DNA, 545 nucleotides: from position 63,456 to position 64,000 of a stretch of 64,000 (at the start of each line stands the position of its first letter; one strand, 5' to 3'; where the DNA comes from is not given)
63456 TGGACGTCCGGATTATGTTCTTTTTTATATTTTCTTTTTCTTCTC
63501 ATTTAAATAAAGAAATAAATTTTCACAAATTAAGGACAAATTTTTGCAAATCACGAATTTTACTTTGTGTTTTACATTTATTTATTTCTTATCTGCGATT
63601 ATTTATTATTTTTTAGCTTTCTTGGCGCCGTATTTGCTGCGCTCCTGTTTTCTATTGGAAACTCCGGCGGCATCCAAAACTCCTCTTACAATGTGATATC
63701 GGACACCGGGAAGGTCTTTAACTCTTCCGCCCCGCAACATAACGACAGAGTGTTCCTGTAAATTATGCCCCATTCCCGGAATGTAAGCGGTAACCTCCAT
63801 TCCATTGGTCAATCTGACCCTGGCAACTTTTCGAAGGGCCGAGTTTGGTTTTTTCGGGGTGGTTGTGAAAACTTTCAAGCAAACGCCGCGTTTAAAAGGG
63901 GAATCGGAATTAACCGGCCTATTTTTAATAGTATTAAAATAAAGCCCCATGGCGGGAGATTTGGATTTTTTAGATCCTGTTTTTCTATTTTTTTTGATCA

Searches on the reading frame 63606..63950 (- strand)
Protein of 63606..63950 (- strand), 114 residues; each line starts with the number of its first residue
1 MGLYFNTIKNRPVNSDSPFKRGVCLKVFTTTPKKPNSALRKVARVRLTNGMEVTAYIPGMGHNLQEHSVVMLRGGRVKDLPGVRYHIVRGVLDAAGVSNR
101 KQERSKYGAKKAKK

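Call 58: find_encoding_contigs(protein=window:63606-63950:-, flank=10000, max_places=1)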
Protein window:63606-63950:- (114 aa): 6 contigs read that carry it; 1 place shown.
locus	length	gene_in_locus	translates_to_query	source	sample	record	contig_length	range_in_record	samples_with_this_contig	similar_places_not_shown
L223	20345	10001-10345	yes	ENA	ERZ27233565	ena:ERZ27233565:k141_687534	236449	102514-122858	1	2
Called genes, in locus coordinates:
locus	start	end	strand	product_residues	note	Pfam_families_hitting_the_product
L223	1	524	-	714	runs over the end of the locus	PF22745:Nlig-Ia, PF01653:DNA_ligase_aden, PF03120:OB_DNA_ligase, PF14520:HHH_5 (faint), PF12826:HHH_2, PF00533:BRCT, PF12738:PTCB-BRCT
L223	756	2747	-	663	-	PF01751:Toprim, PF01131:Topoisom_bac, PF01396:Zn_ribbon_Top1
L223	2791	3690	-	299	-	PF02481:DNA_processg_A, PF18306:LDcluster4 (weak)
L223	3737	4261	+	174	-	-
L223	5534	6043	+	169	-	-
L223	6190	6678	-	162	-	PF00293:NUDIX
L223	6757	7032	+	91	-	-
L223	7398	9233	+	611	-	PF06480:FtsH_ext, PF00004:AAA, PF17862:AAA_lid_3, PF01434:Peptidase_M41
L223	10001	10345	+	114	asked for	PF00164:Ribosom_S12_S23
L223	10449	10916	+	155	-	PF00177:Ribosomal_S7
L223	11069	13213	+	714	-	PF00009:GTP_EFTU, PF22042:EF-G_D2, PF03144:GTP_EFTU_D2, PF16658:RF3_C, PF14492:EFG_III, PF03764:EFG_IV, PF00679:EFG_C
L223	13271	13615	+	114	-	PF00572:Ribosomal_L13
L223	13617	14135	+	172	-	PF00380:Ribosomal_S9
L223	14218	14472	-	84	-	-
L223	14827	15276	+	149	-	PF02367:TsaE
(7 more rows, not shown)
